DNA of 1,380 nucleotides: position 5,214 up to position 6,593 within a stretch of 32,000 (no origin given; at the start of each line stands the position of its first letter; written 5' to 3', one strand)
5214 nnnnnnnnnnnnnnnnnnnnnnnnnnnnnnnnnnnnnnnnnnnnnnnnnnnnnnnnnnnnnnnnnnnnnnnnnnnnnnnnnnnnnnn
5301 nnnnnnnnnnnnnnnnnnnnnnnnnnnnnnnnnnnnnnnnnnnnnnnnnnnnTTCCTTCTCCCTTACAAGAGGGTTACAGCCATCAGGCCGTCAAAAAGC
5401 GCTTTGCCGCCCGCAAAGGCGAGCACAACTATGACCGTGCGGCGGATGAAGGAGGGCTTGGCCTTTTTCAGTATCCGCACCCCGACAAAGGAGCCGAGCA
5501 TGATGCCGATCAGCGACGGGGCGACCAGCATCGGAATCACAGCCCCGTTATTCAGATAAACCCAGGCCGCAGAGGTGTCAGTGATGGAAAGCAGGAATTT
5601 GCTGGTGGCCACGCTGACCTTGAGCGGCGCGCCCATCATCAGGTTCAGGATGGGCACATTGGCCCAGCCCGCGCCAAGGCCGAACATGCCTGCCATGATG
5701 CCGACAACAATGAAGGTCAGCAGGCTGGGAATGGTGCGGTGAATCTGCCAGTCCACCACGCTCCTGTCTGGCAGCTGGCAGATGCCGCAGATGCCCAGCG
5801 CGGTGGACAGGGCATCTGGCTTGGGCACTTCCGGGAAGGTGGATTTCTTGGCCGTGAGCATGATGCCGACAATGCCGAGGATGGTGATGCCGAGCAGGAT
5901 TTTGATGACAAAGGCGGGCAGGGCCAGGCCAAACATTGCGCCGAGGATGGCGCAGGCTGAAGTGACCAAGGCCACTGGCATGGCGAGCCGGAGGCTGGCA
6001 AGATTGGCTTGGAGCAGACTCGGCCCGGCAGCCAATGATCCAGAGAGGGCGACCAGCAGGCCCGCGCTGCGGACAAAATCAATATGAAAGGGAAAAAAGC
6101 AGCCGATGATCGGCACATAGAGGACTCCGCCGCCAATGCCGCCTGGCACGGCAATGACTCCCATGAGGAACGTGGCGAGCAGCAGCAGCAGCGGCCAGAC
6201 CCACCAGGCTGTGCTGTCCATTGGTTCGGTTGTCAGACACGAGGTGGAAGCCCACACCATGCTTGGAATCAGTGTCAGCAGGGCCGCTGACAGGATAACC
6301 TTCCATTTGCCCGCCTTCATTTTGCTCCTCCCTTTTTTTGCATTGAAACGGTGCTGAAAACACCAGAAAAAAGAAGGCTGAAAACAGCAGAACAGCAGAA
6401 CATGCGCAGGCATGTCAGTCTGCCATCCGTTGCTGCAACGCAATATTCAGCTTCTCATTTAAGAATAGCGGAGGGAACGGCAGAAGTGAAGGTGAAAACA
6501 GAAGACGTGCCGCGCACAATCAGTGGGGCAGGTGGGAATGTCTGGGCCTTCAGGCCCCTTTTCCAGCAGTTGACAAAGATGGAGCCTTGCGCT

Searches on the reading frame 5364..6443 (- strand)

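Call 22: search_protein_families(library=pfam, proteins=[window:5364-6443:-], max_evalue=0.00001)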
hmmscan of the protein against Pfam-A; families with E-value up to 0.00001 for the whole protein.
window:5364-6443:- (359 aa): 1 family
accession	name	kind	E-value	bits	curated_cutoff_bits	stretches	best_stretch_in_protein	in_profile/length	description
PF01925.25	TauE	-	2.1e-34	119.7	32.6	1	87-347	1-236/237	Sulfite exporter TauE/SafE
